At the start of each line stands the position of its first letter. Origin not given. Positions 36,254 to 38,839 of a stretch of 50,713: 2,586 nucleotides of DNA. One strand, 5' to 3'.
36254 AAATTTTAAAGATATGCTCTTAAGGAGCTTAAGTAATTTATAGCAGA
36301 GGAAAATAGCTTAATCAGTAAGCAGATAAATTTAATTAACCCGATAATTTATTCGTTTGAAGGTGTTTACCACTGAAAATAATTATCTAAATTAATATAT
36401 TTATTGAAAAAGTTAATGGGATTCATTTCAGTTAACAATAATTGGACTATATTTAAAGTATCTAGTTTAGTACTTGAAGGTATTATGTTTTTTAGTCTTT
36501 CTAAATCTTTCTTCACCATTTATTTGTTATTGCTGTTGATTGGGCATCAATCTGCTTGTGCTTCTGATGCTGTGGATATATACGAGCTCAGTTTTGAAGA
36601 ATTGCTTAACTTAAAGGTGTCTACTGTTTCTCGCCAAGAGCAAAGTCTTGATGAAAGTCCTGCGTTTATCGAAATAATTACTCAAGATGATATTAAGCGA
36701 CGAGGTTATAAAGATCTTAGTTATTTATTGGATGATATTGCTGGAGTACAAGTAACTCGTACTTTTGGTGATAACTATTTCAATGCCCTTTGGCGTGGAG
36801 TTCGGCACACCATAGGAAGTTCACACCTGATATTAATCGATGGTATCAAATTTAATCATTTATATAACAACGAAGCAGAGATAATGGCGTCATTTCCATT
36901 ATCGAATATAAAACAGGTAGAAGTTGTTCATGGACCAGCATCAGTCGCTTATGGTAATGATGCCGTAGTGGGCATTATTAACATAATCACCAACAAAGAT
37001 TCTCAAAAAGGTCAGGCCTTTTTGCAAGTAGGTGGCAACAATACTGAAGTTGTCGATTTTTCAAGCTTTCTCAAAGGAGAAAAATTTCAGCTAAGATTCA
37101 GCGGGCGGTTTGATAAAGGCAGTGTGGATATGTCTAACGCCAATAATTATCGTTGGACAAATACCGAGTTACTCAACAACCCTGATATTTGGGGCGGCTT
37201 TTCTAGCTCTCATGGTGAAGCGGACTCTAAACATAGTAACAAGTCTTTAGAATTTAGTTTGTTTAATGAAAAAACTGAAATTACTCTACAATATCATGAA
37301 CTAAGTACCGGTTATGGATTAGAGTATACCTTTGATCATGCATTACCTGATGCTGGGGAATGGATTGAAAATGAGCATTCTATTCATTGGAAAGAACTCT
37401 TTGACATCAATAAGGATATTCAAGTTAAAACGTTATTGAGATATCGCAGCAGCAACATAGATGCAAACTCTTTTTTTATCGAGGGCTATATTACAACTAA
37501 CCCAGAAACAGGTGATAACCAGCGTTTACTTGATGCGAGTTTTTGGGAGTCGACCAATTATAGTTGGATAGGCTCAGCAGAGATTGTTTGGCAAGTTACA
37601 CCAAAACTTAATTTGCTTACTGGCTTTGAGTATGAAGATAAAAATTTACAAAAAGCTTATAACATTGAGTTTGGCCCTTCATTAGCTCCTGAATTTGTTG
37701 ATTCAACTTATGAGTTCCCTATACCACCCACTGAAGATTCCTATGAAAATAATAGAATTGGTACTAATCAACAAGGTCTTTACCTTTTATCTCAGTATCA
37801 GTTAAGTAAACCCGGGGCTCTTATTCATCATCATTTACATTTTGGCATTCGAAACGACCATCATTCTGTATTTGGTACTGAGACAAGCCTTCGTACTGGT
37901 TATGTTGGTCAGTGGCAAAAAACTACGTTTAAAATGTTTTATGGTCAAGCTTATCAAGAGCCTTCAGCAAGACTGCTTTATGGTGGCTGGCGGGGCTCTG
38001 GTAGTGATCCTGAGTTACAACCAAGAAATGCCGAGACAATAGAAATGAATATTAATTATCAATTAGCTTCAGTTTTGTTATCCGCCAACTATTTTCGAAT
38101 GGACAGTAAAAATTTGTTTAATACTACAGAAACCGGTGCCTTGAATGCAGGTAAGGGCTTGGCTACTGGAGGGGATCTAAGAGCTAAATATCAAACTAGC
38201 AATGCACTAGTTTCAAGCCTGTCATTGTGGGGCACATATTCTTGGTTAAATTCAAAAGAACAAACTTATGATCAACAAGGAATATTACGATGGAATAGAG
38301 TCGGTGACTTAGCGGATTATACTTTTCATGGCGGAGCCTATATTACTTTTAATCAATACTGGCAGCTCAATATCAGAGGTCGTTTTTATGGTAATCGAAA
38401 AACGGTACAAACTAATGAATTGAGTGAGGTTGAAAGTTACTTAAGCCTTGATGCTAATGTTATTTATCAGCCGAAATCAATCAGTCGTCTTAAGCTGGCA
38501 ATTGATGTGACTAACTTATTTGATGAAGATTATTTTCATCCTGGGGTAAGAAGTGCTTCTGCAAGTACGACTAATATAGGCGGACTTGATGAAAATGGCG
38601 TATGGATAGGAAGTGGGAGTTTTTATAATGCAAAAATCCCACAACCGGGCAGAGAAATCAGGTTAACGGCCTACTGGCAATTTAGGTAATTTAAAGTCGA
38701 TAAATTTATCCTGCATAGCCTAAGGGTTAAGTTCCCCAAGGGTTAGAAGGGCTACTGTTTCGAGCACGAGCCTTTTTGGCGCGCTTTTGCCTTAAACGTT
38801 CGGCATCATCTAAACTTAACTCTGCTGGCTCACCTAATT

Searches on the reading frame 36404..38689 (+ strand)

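Call 6: search_protein_families(library=pfam, proteins=[window:36404-38689:+], max_evalue=0.01)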
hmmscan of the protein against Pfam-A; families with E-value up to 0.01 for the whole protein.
window:36404-38689:+ (761 aa): 1 family
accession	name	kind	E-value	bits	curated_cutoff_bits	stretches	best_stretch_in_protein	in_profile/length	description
PF07715.20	Plug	-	1.8e-18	67.4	23.9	1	82-190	2-106/107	TonB-dependent Receptor Plug Domain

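Call 7: search_protein_families(library=ncbifam, proteins=[window:36404-38689:+], max_evalue=0.01)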
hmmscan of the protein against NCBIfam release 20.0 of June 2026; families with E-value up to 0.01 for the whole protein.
window:36404-38689:+ (761 aa): 25 families
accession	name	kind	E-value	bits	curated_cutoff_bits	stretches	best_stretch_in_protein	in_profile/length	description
TIGR01783.1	TonB-siderophor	subfamily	7.4e-32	110.8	223.5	2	89-250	6-166/649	TonB-dependent siderophore receptor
TIGR01779.1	TonB-B12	equivalog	1.5e-30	106.3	599.7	2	61-229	21-189/614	TonB-dependent vitamin B12 receptor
NF053590.1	TonB_dep_TOL0244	equivalog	9.8e-28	97.1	645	1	59-213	2-156/604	TOL_0244 family TonB-dependent receptor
NF007926.1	PRK10641.1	equivalog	1.1e-27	96.9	836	2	69-214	28-171/617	TonB-dependent vitamin B12 receptor BtuB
NF007478.2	PRK10064.1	equivalog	3.3e-25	88.4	745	1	70-210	32-171/663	catecholate siderophore receptor CirA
TIGR01786.1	TonB-hemlactrns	subfamily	1.1e-24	86.8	323.75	2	76-197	11-134/719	TonB-dependent hemoglobin/transferrin/lactoferrin family receptor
NF010010.0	PRK13483.1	equivalog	4.4e-24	84.5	927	1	66-210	31-176/660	ligand-gated channel protein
TIGR01785.1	TonB-hemin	subfamily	1e-22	80.4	316.85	2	76-249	9-178/677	TonB-dependent heme/hemoglobin receptor family protein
NF050067.1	TonBEntbctnRecCfrA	equivalog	6.8e-20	70.9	1200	1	68-209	26-170/698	TonB-dependent ferric enterobactin receptor CfrA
NF010038.0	PRK13513.1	equivalog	2.3e-18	66.1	942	1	65-208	32-176/659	ligand-gated channel protein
NF010012.0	PRK13486.1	equivalog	6.5e-17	61.1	924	1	71-243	28-201/696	TonB-dependent receptor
NF010011.0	PRK13484.1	equivalog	8.6e-15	54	1197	1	67-225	29-188/682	IreA family TonB-dependent siderophore receptor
NF007465.0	PRK10044.1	equivalog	2.6e-11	42.4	803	2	73-207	67-197/726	ferrichrome porin FhuA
NF041676.1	FecA_OM_dicitr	equivalog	6e-11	41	1100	1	80-198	127-250/773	TonB-dependent Fe(3+) dicitrate receptor FecA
NF010051.0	PRK13528.1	subfamily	2.4e-10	39.3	583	1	73-215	38-190/727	FepA family TonB-dependent siderophore receptor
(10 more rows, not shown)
